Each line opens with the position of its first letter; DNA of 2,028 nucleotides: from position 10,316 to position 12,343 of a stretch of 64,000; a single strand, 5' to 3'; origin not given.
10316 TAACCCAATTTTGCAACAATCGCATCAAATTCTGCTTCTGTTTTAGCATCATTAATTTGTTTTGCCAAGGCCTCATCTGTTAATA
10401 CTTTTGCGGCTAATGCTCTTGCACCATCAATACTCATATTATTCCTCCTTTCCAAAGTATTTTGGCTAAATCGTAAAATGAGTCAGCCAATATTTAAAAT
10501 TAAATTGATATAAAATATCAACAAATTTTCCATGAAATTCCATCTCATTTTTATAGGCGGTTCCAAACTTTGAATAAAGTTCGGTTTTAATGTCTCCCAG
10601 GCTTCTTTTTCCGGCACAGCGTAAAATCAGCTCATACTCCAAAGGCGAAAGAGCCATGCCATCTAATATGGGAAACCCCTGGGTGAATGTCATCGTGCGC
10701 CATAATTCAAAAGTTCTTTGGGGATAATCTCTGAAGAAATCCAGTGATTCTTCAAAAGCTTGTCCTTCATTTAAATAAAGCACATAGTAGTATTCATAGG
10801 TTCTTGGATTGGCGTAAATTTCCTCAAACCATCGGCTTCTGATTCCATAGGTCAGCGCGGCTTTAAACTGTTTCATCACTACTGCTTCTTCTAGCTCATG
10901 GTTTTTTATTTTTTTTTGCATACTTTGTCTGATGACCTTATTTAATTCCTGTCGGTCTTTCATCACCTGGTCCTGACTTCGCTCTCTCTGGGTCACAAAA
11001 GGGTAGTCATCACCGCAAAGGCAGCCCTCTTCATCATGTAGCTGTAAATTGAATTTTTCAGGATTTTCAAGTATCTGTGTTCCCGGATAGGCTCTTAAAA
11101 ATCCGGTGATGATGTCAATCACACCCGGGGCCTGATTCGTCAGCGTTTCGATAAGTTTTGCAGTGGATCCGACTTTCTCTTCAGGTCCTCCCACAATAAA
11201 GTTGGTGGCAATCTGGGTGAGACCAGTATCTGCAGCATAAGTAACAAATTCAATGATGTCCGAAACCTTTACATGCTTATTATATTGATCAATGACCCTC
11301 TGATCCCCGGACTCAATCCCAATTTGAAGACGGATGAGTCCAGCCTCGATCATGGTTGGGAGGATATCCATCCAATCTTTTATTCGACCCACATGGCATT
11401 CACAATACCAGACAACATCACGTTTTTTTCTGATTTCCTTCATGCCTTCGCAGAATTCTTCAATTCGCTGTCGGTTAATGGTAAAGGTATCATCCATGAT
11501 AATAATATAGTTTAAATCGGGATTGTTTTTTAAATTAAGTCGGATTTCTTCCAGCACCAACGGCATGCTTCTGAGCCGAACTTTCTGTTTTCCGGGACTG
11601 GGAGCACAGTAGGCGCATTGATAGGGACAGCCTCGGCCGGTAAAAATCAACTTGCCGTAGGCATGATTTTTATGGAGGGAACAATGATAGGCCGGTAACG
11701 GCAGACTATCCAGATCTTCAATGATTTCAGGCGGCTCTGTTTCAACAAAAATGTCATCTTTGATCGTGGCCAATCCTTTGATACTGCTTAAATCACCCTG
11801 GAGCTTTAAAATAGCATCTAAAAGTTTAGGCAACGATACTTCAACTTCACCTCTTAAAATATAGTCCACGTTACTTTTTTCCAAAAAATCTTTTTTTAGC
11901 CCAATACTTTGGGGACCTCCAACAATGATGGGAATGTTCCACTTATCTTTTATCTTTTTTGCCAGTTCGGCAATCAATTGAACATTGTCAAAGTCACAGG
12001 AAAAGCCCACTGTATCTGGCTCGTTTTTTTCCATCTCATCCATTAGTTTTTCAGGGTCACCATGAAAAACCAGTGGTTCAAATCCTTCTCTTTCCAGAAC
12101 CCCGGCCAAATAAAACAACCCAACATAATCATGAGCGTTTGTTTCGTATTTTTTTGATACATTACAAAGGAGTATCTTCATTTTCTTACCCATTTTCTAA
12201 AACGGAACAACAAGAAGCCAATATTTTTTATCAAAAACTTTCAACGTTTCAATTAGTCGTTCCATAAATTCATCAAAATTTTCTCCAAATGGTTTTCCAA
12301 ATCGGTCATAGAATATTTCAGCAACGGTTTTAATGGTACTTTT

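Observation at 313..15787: Putative novel Nif11-leader RiPP biosynthetic gene cluster carrying five cobalamin-dependent radical SAM domains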

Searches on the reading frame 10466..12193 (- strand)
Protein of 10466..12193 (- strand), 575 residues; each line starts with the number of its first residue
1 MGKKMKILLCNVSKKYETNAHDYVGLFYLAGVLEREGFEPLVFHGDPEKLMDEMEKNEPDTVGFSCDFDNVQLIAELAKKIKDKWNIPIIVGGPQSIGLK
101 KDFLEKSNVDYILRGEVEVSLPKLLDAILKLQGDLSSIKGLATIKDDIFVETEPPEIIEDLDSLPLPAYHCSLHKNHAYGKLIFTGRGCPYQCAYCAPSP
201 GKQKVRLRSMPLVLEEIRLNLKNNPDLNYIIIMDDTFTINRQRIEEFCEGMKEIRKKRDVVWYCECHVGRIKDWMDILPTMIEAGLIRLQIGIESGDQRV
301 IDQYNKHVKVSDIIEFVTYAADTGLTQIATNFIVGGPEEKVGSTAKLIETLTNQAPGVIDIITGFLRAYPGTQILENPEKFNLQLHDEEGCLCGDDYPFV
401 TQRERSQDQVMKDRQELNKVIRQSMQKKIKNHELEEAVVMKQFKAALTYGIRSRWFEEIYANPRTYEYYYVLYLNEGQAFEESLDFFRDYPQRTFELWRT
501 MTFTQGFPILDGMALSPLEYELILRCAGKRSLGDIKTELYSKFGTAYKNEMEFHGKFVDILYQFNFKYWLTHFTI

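Call 4: search_protein_families(library=ncbifam, proteins=[window:10466-12193:-], max_evalue=0.01)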
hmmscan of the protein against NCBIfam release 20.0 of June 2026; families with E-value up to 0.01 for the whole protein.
window:10466-12193:- (575 aa): 25 families
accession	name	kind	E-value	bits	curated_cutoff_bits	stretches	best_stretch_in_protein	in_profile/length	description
NF050148.1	rSAM_ApyD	equivalog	9.3e-35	120.1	750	1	51-343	67-355/645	RiPP biosynthesis radical SAM protein ApyD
TIGR02026.1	BchE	equivalog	1.6e-33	116.3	481.35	1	25-340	24-351/497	magnesium-protoporphyrin IX monomethyl ester anaerobic oxidative cyclase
TIGR03471.1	HpnJ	equivalog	2.7e-31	109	577.6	1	74-380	87-389/472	hopanoid biosynthesis associated radical SAM protein HpnJ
TIGR04479.1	bcpD_PhpK_rSAM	subfamily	1.6e-26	92.7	600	1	14-384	63-437/504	PhpK family radical SAM P-methyltransferase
TIGR04072.2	rSAM_ladder_B12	equivalog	1.3e-25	89.9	360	1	25-378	20-372/443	lipid biosynthesis B12-binding/radical SAM protein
NF038361.1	rSAM_Sden_1168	equivalog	6.2e-24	84.5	575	1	48-349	130-449/560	Sden_1168 family B12-binding radical SAM P-methyltransferase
TIGR04367.1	HpnR_B12_rSAM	equivalog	2.6e-23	82.3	650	1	47-377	49-372/490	hopanoid C-3 methylase HpnR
TIGR04013.1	B12_SAM_MJ_1487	hypoth_equivalog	4.4e-23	81.7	251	2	26-219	13-191/382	TIGR04013 family B12-binding domain/radical SAM domain-containing protein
TIGR03975.1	rSAM_ocin_1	subfamily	2.2e-21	76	281.85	1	48-351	118-427/606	RiPP maturation radical SAM C-methyltransferase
TIGR04014.1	B12_SAM_MJ_0865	equivalog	1.9e-19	69.8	360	1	25-341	13-323/434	methyl-coenzyme M reductase glutamine C-methyltransferase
NF033070.1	rSAM_AprD4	equivalog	2e-19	69.8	500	1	130-374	141-386/456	AprD4 family radical SAM diol-dehydratase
NF033712.0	B12_rSAM_KedN5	subfamily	4.7e-18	64.7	700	1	54-352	58-368/624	KedN5 family methylcobalamin-dependent radical SAM C-methyltransferase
TIGR04295.1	B12_rSAM_oligo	hypoth_equivalog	6.3e-13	48.2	400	1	69-313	85-323/422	TIGR04295 family B12-binding domain-containing radical SAM protein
TIGR04190.1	B12_SAM_Ta0216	equivalog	3.4e-12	45.7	500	1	76-383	98-431/554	TIGR04190 family B12-binding domain/radical SAM domain protein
NF040542.1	rSAM_RCCLKC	equivalog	6.5e-12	45.3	450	1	51-389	41-388/423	arsinothricin biosynthesis radical SAM protein ArsL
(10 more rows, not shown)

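Call 5: search_protein_families(library=pfam, proteins=[window:10466-12193:-], max_evalue=0.01)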
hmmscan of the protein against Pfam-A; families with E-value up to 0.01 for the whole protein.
window:10466-12193:- (575 aa): 2 families
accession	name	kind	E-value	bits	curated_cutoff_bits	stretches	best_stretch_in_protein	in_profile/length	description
PF04055.27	Radical_SAM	-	2.4e-18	67.3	29.5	1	184-349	2-164/166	Radical SAM superfamily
PF02310.24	B12-binding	-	2.2e-12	47.3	32.1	1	24-124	15-120/121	B12 binding domain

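Call 7: find_related_loci(query=window:10466-12193:-, collection=genome_contigs, flank=10000)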
Query window:10466-12193:- (575 aa) in genome_contigs; peptide patterns used: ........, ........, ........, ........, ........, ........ (x = any residue, [..] = any of these).
46 stretches matched a pattern; 16 encode a relative of the query (tblastn E <= 1e-3); 16 distinct loci.
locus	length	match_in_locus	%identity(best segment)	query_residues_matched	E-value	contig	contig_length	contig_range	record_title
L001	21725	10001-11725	95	1-575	0e+0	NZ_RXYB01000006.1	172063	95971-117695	Acetobacterium tundrae strain DSM 9173 NODE_6_length_172063_cov_27.5292, whole genome shotgun sequence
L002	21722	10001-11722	80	2-575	0e+0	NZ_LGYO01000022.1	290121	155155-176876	Acetobacterium bakii strain DSM 8239 contig_22, whole genome shotgun sequence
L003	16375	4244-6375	80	2-575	0e+0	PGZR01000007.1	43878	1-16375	MAG: Firmicutes bacterium HGW-Firmicutes-4 bjp_ig2103_scaffold_492, whole genome shotgun sequence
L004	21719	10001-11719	81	2-575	0e+0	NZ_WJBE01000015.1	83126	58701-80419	Acetobacterium malicum strain DSM 4132 NODE_15_length_83126_cov_25.1015, whole genome shotgun sequence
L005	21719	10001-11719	80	2-575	0e+0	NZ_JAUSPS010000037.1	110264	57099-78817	MAG: Acetobacterium sp. isolate E21_metabat.bin.92 E21_k141_16718, whole genome shotgun sequence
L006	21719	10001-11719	80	2-575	0e+0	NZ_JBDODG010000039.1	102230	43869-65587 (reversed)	MAG: Acetobacterium sp. isolate Z1 NODE_75_length_102230_cov_21.062001, whole genome shotgun sequence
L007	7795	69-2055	80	2-575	0e+0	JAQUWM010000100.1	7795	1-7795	MAG: Acetobacterium sp. isolate STD2_190 NODE_38363_length_7795_cov_2.861242_Sandtown_D2, whole genome shotgun sequence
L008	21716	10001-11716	78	4-575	0e+0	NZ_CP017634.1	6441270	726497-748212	Candidatus Formimonas warabiya strain DCMF chromosome, complete genome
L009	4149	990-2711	78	2-575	0e+0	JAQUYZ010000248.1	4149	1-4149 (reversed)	MAG: Eubacteriales bacterium isolate STD2_249 NODE_99735_length_4149_cov_2.650174_Sandtown_D2, whole genome shotgun sequ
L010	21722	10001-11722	81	1-575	0e+0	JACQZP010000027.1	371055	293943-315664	MAG: Acetobacterium woodii isolate NC_groundwater_1570_Pr3_B-0.1um_42_151 SR-2_scaffold_141_2902333, whole genome shotgu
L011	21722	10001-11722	79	2-575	0e+0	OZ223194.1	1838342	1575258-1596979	MAG: uncultured Acetobacterium sp. isolate 6abcf8f7-2dc5-46ce-9e35-983ba889e1c3 genome assembly, chromosome: 4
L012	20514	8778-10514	75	3-575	0e+0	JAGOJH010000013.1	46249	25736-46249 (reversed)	MAG: Thermoclostridium sp. isolate Go_SlDig_bin_309 Go_SlDig_2044_length_46249_cov_6.638676, whole genome shotgun sequen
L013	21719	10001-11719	75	2-575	0e+0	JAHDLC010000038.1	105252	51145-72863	MAG: Synergistaceae bacterium isolate LM3-B4.3 k141_47545, whole genome shotgun sequence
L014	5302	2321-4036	75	4-575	0e+0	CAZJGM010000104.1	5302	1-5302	MAG TPA_asm: uncultured Lachnospiraceae bacterium isolate binchicken_co157_200 genome assembly, contig: NODE_38219_lengt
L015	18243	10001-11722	84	2-575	0e+0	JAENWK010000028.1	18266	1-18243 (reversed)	MAG: Eubacteriaceae bacterium isolate 5_8_m_bin14 k141_209121_length_18266_cov_90.8367, whole genome shotgun sequence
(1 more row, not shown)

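Call 18: search_solved_structures(query=window:10466-12193:-, max_evalue=0.001)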
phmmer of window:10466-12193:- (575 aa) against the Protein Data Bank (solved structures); distinct sequences matched with E-value up to 0.001: 4.
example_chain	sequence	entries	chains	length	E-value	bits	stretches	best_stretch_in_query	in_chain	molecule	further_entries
6fd2_B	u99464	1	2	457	8.6e-16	60.8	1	129-374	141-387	Putative apramycin biosynthetic oxidoreductase 4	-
9n1b_A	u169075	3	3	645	4.4e-13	51.9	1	50-257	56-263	Radical SAM protein | Radical SAM enzyme CysS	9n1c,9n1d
9ccb_A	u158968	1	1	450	9.8e-12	47.4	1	90-374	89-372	Radical SAM core domain-containing protein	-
7kdx_A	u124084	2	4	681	7.7e-08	34.6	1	51-303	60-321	Methyltransferase TokK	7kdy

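Call 20: find_homologous_proteins(query=window:10466-12193:-, max_evalue=1e-10)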
Query window:10466-12193:- (575 aa): 928 proteins with E <= 1e-10 among 7936 candidates; the best 120 are listed.
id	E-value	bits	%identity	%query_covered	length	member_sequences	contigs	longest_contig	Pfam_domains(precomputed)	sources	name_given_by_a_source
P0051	0.0e+0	1339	100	100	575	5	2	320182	PF04055.28,PF02310.25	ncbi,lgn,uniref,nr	ncbi:radical SAM protein [Acetobacterium paludosum]|uniref:Radical SAM protein n=2 Tax=Acetobacteriu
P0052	0.0e+0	1114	82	99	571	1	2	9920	PF04055.28,PF02310.25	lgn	-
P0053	0.0e+0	1108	82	99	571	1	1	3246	PF04055.28,PF02310.25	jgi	-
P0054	0.0e+0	1107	82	99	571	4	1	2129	PF04055.28,PF02310.25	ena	-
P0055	0.0e+0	1096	82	99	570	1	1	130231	PF04055.28,PF02310.25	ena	-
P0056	0.0e+0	1091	81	99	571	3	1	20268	PF04055.28,PF02310.25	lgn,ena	-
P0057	0.0e+0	1091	81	99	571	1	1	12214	PF04055.28,PF02310.25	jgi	-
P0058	0.0e+0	1091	81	100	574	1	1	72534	PF04055.28,PF02310.25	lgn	-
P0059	0.0e+0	1090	81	100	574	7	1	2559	PF04055.28,PF02310.25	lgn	-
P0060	0.0e+0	1085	81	100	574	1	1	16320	PF04055.28,PF02310.25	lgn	-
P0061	0.0e+0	1084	80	99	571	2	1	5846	PF04055.28,PF02310.25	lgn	-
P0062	0.0e+0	1084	80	99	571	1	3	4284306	PF04055.28,PF02310.25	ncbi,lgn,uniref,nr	ncbi:B12-binding domain-containing radical SAM protein [Acetobacterium bakii]|uniref:Uncharacterized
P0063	0.0e+0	1083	81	100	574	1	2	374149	PF04055.28,PF02310.25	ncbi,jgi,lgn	-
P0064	0.0e+0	1083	81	100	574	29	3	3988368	PF04055.28,PF02310.25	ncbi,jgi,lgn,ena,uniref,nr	ncbi:B12-binding domain-containing radical SAM protein [Acetobacterium sp. KB-1]|jgi:radical SAM sup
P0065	0.0e+0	1082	81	99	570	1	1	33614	PF04055.28,PF02310.25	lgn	-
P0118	4.5e-152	526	43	98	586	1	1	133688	PF04055.28,PF02310.25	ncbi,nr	ncbi:MAG: B12-binding domain-containing radical SAM protein [Clostridia bacterium]|nr:B12-binding do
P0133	5.0e-140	486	41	100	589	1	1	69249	PF04055.28,PF02310.25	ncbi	-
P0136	5.2e-139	483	40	99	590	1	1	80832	PF04055.28,PF02310.25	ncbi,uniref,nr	ncbi:radical SAM protein [Heliobacterium undosum]|uniref:Radical SAM protein n=1 Tax=Heliomicrobium 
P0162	4.0e-105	371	34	98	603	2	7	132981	PF04055.28,PF02310.25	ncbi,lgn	ncbi:MAG: radical SAM protein [Candidatus Wallbacteria bacterium]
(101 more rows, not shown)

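Call 21: find_encoding_contigs(protein=P0136, flank=10000, max_places=2)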
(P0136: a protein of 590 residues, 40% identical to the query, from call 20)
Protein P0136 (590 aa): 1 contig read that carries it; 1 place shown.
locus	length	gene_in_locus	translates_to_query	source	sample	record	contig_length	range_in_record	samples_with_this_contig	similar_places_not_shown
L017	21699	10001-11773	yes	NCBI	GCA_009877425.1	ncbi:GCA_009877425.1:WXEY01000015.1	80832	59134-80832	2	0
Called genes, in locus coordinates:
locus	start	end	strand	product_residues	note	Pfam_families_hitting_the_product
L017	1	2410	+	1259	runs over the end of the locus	PF01336:tRNA_anti-codon, PF02811:PHP, PF07733:DNA_pol3_alpha, PF17657:DNA_pol3_finger, PF14579:HHH_6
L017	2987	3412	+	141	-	PF22091:DUF6941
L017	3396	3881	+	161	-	-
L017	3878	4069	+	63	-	-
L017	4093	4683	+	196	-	-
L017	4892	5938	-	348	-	PF00112:Peptidase_C1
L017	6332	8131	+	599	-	PF02310:B12-binding, PF04055:Radical_SAM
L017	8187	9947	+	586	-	PF02310:B12-binding (weak), PF04055:Radical_SAM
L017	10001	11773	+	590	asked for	PF02310:B12-binding, PF04055:Radical_SAM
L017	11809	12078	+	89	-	PF07862:Nif11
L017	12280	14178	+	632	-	PF02310:B12-binding, PF04055:Radical_SAM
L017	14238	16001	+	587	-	PF02310:B12-binding, PF04055:Radical_SAM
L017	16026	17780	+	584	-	PF02310:B12-binding, PF04055:Radical_SAM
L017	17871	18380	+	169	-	-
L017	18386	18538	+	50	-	-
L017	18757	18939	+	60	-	PF02463:SMC_N, PF13175:AAA_15, PF13476:AAA_23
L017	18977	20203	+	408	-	PF14690:Zn_ribbon_ISL3, PF13542:HTH_Tnp_ISL3, PF01610:DDE_Tnp_ISL3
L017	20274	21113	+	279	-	PF13175:AAA_15, PF13304:AAA_21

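Call 22: find_encoding_contigs(protein=P0118, flank=10000, max_places=2)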
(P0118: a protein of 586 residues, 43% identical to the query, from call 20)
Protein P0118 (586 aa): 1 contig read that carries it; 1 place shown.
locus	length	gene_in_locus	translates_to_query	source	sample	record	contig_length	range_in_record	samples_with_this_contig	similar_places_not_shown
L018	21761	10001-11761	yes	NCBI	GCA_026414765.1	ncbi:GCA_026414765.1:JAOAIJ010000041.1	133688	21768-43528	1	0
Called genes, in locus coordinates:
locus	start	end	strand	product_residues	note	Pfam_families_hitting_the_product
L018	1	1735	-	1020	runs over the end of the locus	PF03176:MMPL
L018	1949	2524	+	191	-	PF14278:TetR_C_8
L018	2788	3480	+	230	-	-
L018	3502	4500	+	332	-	PF14057:GGGtGRT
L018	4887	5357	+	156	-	PF20303:YLATT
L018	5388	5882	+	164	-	PF13529:Peptidase_C39_2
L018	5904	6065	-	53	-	-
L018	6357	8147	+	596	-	PF02310:B12-binding (weak), PF04055:Radical_SAM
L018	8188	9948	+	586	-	PF02310:B12-binding (faint), PF04055:Radical_SAM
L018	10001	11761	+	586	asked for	PF02310:B12-binding, PF04055:Radical_SAM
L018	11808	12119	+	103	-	PF07862:Nif11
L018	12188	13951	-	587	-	PF02310:B12-binding, PF04055:Radical_SAM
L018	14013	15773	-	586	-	PF02310:B12-binding (weak), PF04055:Radical_SAM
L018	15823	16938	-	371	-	-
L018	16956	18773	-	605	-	PF02310:B12-binding, PF04055:Radical_SAM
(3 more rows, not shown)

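Call 25: find_encoding_contigs(protein=P0162, flank=10000, max_places=2)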
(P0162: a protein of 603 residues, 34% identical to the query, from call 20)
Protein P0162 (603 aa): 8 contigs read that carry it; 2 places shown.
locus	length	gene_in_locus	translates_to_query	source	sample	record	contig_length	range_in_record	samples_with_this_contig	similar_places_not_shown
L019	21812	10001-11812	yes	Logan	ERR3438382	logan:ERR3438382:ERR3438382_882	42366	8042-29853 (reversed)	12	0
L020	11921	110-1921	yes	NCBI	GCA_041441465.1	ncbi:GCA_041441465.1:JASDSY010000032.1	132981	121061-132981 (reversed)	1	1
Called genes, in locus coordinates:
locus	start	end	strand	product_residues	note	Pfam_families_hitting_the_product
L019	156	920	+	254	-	PF00440:TetR_N, PF17929:TetR_C_34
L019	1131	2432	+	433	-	PF04326:SLFN_AlbA_2, PF13749:HATPase_c_4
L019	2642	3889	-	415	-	PF13529:Peptidase_C39_2 (weak)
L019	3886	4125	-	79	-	-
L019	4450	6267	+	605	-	PF00072:Response_reg, PF00989:PAS (faint), PF08447:PAS_3, PF13426:PAS_9 (faint), PF13188:PAS_8 (weak), PF07568:HisKA_2, PF02518:HATPase_c, PF13581:HATPase_c_2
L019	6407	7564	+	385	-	PF00144:Beta-lactamase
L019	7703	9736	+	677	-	PF00144:Beta-lactamase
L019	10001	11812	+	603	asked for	PF02310:B12-binding (weak), PF04055:Radical_SAM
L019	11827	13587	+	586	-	PF04055:Radical_SAM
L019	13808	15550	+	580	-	PF02310:B12-binding, PF04055:Radical_SAM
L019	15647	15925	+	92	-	PF07862:Nif11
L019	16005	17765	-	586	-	PF02310:B12-binding, PF04055:Radical_SAM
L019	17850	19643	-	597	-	PF02310:B12-binding, PF04055:Radical_SAM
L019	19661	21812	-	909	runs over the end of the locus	PF02310:B12-binding, PF04055:Radical_SAM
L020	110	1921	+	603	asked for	PF02310:B12-binding (weak), PF04055:Radical_SAM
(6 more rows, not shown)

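Call 26: find_encoding_contigs(protein=P0133, flank=10000, max_places=2)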
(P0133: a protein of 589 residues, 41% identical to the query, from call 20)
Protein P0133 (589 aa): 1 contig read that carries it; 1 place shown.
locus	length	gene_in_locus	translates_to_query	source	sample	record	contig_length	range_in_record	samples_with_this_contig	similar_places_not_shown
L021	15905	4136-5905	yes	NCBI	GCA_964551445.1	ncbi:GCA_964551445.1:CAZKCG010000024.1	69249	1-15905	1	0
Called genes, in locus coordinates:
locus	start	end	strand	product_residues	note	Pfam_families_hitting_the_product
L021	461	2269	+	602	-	PF04055:Radical_SAM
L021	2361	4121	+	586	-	PF02310:B12-binding (weak), PF04055:Radical_SAM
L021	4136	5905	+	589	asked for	PF02310:B12-binding, PF04055:Radical_SAM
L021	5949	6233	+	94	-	PF07862:Nif11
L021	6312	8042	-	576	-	PF02310:B12-binding, PF04055:Radical_SAM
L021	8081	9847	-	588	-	PF02310:B12-binding, PF04055:Radical_SAM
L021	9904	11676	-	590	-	PF02310:B12-binding, PF04055:Radical_SAM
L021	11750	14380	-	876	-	PF02310:B12-binding, PF04055:Radical_SAM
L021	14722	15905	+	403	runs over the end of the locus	PF01041:DegT_DnrJ_EryC1, PF00155:Aminotran_1_2 (weak), PF01212:Beta_elim_lyase (weak)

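Call 43: predict_structure(alignment_id=A2)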
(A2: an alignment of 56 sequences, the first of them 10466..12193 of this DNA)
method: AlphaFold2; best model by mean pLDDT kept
length: 575 residues; sequences in the alignment: 56
mean_pLDDT: 93.2   pTM: 0.89
mean pLDDT of the five models: 93.2, 93.0, 92.9, 92.6, 92.4
residues with pLDDT >= 90: 468; 70-90: 91; 50-70: 15; < 50: 1
segments of 3 or more residues with pLDDT < 50: none
pLDDT, mean of each block of 10 residues (from residue 1): 88 74 92 98 94 97 91 94 97 89 95 94 98 95 96 92 95 92 90 75 82 97 95 86 97 97 91 94 98 95 93 98 97 95 98 98 90 90 87 80 95 97 97 96 97 96 95 92 90 92 92 94 96 98 97 97 95 93
secondary structure, 60 per line:
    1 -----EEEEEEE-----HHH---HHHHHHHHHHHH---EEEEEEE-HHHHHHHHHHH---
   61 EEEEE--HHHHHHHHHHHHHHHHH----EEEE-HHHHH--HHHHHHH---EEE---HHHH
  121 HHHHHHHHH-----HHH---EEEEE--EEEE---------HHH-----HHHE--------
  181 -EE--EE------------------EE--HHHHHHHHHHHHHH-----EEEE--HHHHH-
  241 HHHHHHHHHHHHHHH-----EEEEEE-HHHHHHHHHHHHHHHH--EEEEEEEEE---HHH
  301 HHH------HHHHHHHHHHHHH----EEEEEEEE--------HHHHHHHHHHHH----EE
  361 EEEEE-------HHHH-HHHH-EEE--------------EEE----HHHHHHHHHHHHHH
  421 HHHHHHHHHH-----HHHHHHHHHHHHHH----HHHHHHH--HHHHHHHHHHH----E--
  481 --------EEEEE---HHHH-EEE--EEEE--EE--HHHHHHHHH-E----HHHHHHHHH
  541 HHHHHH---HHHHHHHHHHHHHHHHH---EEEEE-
elements in order: E6-12 H24-35 E39-45 H47-57 E61-65 H68-84 E89-92 H94-98 H101-107 E111-113 H117-129 E141-145 E148-151 H210-223 E229-232 H235-239 H241-255 E261-266 H268-283 E286-294 H298-303 H310-322 E327-334 H343-354 E359-365 H373-376 H378-381 E383-385 E400-402 H407-430 H436-449 H454-460 H463-473 E489-493 H497-500 E502-504 E507-510 H517-525 H532-546 H550-566 E570-574

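Call 49: search_protein_families(library=pfam, proteins=[L008:1278-1871:+, L008:15813-17393:+, L012:385-2040:+, L012:2376-2870:+, L012:2883-3890:+, L012:3976-4644:+, L012:15488-17071:+, L012:17297-18016:+, L012:18031-18687:+], max_evalue=0.001)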
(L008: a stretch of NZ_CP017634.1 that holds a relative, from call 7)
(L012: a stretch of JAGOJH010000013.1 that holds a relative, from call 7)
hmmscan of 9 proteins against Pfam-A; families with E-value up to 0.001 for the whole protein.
L008:1278-1871:+ (197 aa): 0 families

L008:15813-17393:+ (526 aa): 7 families
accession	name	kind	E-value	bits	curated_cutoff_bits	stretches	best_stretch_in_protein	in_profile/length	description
PF16927.11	HisKA_7TM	-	2.2e-49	168.8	28.6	1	11-233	3-224/224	N-terminal 7TM region of histidine kinase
PF00990.26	GGDEF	-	1.3e-43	149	23.8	1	352-512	1-159/161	Diguanylate cyclase, GGDEF domain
PF00989.32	PAS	-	2.3e-07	31.3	22.6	1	237-337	4-112/113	PAS fold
PF13426.13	PAS_9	-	4.5e-07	30.5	27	1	245-340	2-103/103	PAS domain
PF13188.13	PAS_8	-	2.3e-06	27.7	21.8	1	239-290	6-55/65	PAS domain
PF08448.16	PAS_4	-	5.5e-06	27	23.1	1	241-342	2-109/110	PAS fold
PF13596.12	PAS_10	-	0.0001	23.3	22.1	1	240-337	5-104/106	PAS domain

L012:385-2040:+ (551 aa): 1 family
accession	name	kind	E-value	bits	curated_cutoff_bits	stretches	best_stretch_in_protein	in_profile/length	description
PF00395.25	SLH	-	1e-13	51.5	20.8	1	437-468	13-44/44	S-layer homology domain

L012:2376-2870:+ (164 aa): 1 family
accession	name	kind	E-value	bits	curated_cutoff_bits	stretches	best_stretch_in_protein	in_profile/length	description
PF18029.7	Glyoxalase_6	-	1.4e-26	93.6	23.6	1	35-150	2-106/106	Glyoxalase-like domain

L012:2883-3890:+ (335 aa): 1 family
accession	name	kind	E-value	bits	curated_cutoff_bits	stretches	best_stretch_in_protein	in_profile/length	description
PF01661.27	Macro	-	1.5e-48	164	22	1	19-131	1-118/118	Macro domain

L012:3976-4644:+ (222 aa): 0 families

L012:15488-17071:+ (527 aa): 4 families
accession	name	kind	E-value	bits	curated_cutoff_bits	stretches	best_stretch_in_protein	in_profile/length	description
PF03050.20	DDE_Tnp_IS66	-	1.4e-98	330.3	23.1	1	183-464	1-283/284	Transposase IS66 family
PF13005.12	zf-IS66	-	1.4e-12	48.3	27.3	1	119-163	2-46/46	zinc-finger binding domain of transposase IS66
PF13007.12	LZ_Tnp_IS66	-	3.3e-11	44.2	22.9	1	33-110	1-71/71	Transposase C of IS166 homeodomain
PF13817.11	DDE_Tnp_IS66_C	-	6.1e-09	36.4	30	1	471-511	1-39/39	IS66 C-terminal element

L012:17297-18016:+ (239 aa): 2 families
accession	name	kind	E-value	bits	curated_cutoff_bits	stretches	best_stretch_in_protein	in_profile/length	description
PF03358.20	FMN_red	-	6.7e-23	81.4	24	1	1-143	1-133/152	NADPH-dependent FMN reductase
PF02525.22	Flavodoxin_2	-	1.4e-09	38.4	27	1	1-147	1-167/198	Flavodoxin-like fold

L012:18031-18687:+ (218 aa): 1 family
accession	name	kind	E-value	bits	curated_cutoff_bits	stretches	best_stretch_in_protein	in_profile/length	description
PF00440.29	TetR_N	-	1.3e-15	57.3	24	1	12-56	1-45/47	Bacterial regulatory proteins, tetR family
